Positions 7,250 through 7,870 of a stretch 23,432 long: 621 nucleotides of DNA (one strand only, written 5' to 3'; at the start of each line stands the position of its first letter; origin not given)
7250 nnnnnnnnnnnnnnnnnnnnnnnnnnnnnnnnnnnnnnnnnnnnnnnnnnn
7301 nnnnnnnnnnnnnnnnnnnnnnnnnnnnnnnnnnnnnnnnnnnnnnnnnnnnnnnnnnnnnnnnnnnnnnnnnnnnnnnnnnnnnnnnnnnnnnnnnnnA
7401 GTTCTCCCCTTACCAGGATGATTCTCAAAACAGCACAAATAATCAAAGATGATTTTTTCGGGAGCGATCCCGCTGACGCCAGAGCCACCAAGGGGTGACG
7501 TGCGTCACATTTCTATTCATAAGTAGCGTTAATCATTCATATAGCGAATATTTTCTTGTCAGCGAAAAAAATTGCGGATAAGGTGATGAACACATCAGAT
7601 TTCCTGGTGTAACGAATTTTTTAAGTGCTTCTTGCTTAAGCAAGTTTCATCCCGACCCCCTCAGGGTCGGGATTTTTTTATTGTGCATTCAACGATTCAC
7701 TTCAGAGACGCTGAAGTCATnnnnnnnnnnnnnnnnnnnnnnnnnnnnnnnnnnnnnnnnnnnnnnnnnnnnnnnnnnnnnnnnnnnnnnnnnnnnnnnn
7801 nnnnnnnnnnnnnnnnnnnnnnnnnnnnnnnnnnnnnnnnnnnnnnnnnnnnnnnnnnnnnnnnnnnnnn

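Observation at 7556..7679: DsrA sRNA locus with promoter and intrinsic terminator intact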

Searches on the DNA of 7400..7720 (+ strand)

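Call 6: search_dna_similar(query=window:7400-7720:+, collection=ecoli_genomes, mode=near, max_rows=15)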
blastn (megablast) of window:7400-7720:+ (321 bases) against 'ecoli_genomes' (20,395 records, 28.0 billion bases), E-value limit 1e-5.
Records with a match: 5341; places in all: 5394; records where one place covers at least 80% of the query: 5337.
Genomes with a match: 5341 of 5426; with a place that covers at least 80% of the query: 5337. Places per genome that has any: lowest 1, median 1, highest 2. On chromosomes: 5392 places; on plasmids: 2.
Best place of each record, by identity: >=99% 921; 95-99% 4420.
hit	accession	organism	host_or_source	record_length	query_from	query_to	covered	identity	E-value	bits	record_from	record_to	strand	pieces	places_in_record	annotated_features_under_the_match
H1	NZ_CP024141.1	Escherichia coli strain 14EC029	clinical patient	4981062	1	321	100%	100.0%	1e-166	593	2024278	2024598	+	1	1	yodD: peroxide/acid resistance protein YodD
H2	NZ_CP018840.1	Escherichia coli strain KSC64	porcine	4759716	1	321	100%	100.0%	1e-166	593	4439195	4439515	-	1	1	yodD: peroxide/acid resistance protein YodD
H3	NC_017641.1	Escherichia coli UMNK88 strain UMNK88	porcine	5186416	1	321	100%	100.0%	1e-166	593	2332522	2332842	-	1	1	yodD: peroxide/acid resistance protein YodD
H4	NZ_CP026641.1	Escherichia coli strain FORC_082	chicken meat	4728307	1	321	100%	100.0%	1e-166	593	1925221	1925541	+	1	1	yodD: peroxide/acid resistance protein YodD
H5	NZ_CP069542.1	Escherichia coli strain FDAARGOS_1248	Homo sapiens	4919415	1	321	100%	100.0%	1e-166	593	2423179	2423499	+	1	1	yodD: peroxide/acid resistance protein YodD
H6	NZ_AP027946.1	Escherichia coli strain VE-F10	-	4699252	1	321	100%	100.0%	1e-166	593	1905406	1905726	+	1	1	yodD: peroxide/acid resistance protein YodD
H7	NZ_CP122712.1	Escherichia coli strain ETEC1749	Sus scrofa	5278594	1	321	100%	100.0%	1e-166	593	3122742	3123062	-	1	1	yodD: peroxide/acid resistance protein YodD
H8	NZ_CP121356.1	Escherichia coli strain rl0044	Sus scrofa domesticus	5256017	1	321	100%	100.0%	1e-166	593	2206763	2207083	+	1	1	yodD: peroxide/acid resistance protein YodD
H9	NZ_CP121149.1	Escherichia coli strain E14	chicken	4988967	1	321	100%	100.0%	1e-166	593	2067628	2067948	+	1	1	yodD: peroxide/acid resistance protein YodD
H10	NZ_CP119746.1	Escherichia coli strain E15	chicken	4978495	1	321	100%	100.0%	1e-166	593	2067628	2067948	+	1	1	yodD: peroxide/acid resistance protein YodD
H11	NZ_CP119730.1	Escherichia coli strain E32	chicken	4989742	1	321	100%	100.0%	1e-166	593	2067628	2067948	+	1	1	yodD: peroxide/acid resistance protein YodD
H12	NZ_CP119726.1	Escherichia coli strain E16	chicken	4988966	1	321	100%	100.0%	1e-166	593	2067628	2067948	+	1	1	yodD: peroxide/acid resistance protein YodD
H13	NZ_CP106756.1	Escherichia coli strain B-JRPT-4119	Homo sapiens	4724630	1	321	100%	100.0%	1e-166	593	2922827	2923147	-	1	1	yodD: peroxide/acid resistance protein YodD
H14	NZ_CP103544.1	Escherichia coli strain 3036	Homo sapiens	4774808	1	321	100%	100.0%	1e-166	593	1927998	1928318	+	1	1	yodD: peroxide/acid resistance protein YodD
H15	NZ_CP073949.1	Escherichia coli strain MB50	Poultry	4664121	1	321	100%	100.0%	1e-166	593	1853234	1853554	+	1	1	yodD: peroxide/acid resistance protein YodD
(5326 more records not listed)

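Call 8: get_annotated_region(hit=H1, flank=16000)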
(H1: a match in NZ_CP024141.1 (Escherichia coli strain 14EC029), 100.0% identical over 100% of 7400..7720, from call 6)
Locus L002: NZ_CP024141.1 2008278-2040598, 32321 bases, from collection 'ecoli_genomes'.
description: Escherichia coli strain 14EC029 chromosome, complete genome
organism: Escherichia coli strain 14EC029 (NCBI taxid 562)
replicon: chromosome; assembly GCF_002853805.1
host: -; source: clinical patient; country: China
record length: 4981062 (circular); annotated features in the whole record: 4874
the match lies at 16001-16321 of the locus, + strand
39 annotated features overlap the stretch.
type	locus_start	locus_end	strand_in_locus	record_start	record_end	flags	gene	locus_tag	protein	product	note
CDS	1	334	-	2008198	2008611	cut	hiuH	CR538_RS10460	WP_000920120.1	hydroxyisourate hydrolase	-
CDS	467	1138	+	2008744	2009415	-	hprR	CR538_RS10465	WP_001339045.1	response regulator transcription factor HprR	-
CDS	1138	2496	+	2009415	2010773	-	hprS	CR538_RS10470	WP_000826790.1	two-component system sensor histidine kinase HprS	-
CDS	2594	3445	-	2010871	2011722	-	hchA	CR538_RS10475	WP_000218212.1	glyoxalase III HchA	-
CDS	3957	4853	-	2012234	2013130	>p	-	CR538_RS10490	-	IS3-like element IS600 family transposase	incomplete; partial in the middle of a contig; missing N-terminus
CDS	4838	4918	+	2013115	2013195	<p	-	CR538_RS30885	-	hypothetical protein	incomplete; partial in the middle of a contig; missing N-terminus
CDS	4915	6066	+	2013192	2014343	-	-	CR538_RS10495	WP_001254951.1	IS30-like element IS30 family transposase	-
CDS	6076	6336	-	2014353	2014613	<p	-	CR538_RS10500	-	transposase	incomplete; partial in the middle of a contig; missing C-terminus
CDS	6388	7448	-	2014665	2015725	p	-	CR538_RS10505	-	porin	frameshifted; internal stop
CDS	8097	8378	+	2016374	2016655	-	drpB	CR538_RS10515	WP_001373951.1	cell division protein DrpB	-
CDS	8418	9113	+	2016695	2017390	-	yedJ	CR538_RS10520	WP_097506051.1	phosphohydrolase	-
CDS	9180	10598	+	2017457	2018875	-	dcm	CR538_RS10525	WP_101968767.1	DNA-cytosine methyltransferase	-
CDS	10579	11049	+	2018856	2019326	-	vsr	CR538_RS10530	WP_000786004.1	VSPR family DNA mismatch endonuclease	-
CDS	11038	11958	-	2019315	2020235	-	yedA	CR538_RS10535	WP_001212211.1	drug/metabolite exporter YedA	-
CDS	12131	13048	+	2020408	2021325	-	yedI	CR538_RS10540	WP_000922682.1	DUF808 domain-containing protein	-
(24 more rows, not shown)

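Call 14: search_dna_similar(query=window:7544-7684:+, collection=ecoli_genomes, mode=near, rows=spread, max_rows=25)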
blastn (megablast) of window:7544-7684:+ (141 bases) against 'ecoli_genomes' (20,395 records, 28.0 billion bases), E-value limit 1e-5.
Records with a match: 5339; places in all: 5342; records where one place covers at least 80% of the query: 5338.
Genomes with a match: 5339 of 5426; with a place that covers at least 80% of the query: 5338. Places per genome that has any: lowest 1, median 1, highest 2. On chromosomes: 5340 places; on plasmids: 2.
Best place of each record, by identity: >=99% 5264; 95-99% 75.
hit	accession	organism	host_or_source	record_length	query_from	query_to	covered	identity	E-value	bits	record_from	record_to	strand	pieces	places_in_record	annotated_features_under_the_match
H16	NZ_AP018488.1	Escherichia coli O157:H7 strain PV15-279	Homo sapiens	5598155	1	141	100%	100.0%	6e-67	261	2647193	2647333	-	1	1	none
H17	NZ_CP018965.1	Escherichia coli strain Ecol_517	Homo sapiens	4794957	1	141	100%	100.0%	6e-67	261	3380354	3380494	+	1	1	none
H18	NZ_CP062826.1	Escherichia coli strain Res13-Lact-PER12-33-A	Sus scrofa domesticus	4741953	1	141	100%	100.0%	6e-67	261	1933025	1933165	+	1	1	none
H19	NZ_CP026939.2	Escherichia coli strain CFS3313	Bos taurus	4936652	1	141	100%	100.0%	6e-67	261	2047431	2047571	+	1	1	none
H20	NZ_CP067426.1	Escherichia coli O22:H8 strain 154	Rectal swab of live bovine cattle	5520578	1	141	100%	100.0%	6e-67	261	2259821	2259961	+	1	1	none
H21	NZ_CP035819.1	Escherichia coli strain WS3294A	Homo sapiens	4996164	1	141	100%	100.0%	6e-67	261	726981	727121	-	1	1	none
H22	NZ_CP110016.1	Escherichia coli strain HE_100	laboratory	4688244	1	141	100%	100.0%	6e-67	261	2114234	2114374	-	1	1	none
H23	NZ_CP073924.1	Escherichia coli strain MB165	Poultry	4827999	1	141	100%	100.0%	6e-67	261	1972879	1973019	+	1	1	none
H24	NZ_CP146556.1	Escherichia coli strain B1.H1.39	Hospital Wastewater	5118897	1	141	100%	100.0%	6e-67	261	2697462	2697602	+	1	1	none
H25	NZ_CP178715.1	Escherichia coli strain VTB96959v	Chicken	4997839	1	141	100%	100.0%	6e-67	261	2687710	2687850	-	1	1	none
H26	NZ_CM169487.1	Escherichia coli strain EC14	Homo sapiens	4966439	1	141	100%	100.0%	6e-67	261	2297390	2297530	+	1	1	none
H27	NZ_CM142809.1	Escherichia coli strain GPEC548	chicken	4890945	1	141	100%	100.0%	6e-67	261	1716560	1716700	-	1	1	none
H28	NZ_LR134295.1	Escherichia coli strain NCTC9080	missing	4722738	1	141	100%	100.0%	6e-67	261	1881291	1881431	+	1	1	none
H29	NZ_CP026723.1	Escherichia coli strain 266917_2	Homo sapiens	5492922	1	141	100%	99.3%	3e-65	255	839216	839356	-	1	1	none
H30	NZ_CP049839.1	Escherichia coli strain UPEC-455U/190220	Homo sapiens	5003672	1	141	100%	99.3%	3e-65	255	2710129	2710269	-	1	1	none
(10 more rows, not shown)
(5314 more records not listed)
